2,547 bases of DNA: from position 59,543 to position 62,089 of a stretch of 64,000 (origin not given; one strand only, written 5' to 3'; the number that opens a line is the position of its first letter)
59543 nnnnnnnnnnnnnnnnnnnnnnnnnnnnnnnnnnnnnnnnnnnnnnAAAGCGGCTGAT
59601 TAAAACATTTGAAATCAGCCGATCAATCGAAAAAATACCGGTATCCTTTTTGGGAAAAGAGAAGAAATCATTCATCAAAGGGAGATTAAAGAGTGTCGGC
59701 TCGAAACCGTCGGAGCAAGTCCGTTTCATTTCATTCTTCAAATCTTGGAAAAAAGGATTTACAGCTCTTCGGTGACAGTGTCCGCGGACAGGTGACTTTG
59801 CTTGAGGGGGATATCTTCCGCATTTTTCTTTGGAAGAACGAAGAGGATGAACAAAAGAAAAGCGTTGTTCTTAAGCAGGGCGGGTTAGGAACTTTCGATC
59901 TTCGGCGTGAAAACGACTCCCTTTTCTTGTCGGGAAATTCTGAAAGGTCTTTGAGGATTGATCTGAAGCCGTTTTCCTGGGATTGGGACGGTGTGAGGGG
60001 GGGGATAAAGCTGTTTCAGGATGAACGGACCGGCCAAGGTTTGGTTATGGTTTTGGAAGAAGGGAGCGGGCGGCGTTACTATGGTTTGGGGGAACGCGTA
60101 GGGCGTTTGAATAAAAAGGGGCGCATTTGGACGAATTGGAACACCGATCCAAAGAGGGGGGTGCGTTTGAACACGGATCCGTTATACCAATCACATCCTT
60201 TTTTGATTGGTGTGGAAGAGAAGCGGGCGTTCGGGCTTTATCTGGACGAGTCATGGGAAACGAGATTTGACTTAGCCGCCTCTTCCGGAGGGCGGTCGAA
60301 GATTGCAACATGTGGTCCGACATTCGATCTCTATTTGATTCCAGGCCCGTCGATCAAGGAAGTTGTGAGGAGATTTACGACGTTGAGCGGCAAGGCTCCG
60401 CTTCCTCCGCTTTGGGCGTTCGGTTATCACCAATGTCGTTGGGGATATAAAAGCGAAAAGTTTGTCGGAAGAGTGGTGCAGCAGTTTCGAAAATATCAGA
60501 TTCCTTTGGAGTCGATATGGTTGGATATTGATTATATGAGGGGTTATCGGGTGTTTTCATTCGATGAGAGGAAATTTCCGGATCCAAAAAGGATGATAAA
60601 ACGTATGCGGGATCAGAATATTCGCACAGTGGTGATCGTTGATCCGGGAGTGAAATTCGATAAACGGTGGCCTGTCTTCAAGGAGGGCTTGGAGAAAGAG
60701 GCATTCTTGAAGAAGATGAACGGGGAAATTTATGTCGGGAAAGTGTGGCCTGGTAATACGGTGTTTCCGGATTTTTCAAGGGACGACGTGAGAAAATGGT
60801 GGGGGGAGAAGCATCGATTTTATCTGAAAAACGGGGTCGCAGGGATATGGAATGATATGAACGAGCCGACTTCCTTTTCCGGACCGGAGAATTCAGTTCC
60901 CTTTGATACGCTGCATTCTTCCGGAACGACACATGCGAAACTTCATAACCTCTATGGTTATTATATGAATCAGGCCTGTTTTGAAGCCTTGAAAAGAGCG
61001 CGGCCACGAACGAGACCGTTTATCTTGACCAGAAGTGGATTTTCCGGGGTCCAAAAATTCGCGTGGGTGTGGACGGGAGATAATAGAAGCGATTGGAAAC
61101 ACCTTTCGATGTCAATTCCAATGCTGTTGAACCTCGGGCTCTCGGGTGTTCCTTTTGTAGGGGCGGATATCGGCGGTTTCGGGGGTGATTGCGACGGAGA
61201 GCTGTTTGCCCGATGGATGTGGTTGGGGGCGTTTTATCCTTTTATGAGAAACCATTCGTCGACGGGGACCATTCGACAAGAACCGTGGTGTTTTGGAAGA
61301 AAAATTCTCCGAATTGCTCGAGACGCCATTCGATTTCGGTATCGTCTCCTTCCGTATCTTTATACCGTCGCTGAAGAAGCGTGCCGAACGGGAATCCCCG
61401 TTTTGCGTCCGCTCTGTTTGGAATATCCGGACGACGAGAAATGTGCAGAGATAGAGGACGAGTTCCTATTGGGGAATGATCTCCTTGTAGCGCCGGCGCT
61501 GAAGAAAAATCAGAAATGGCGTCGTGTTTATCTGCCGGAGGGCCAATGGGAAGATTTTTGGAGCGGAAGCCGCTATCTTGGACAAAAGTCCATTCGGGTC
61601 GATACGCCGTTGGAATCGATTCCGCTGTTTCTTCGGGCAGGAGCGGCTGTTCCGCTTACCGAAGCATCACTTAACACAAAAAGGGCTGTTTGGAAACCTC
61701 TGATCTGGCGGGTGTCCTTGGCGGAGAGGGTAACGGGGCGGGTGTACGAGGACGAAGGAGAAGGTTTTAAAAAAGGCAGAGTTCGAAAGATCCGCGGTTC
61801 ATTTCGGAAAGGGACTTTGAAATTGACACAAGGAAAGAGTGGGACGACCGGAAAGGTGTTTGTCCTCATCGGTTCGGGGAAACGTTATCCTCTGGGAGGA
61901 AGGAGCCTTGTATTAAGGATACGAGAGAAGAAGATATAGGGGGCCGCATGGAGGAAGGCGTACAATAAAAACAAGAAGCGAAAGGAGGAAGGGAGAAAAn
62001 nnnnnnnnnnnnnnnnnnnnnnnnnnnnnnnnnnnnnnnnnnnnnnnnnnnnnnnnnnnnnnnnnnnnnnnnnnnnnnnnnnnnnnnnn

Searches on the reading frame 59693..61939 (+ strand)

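Call 14: search_protein_families(library=pfam, proteins=[window:59693-61939:+], max_evalue=0.01)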
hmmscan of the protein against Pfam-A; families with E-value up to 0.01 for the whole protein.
window:59693-61939:+ (748 aa): 3 families
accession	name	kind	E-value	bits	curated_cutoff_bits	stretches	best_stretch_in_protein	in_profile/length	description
PF01055.32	Glyco_hydro_31_2nd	-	1.2e-130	436.1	23.5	1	236-558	2-327/328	Glycosyl hydrolases family 31 TIM-barrel domain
PF21365.3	Glyco_hydro_31_3rd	-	1.2e-27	96.6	24.4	1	567-652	1-86/87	Glycosyl hydrolase family 31 C-terminal domain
PF13802.12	Gal_mutarotas_2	-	9.6e-27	94.9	27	1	33-193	3-184/184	Glycosyl hydrolase 31 N-terminal galactose mutarotase-like domain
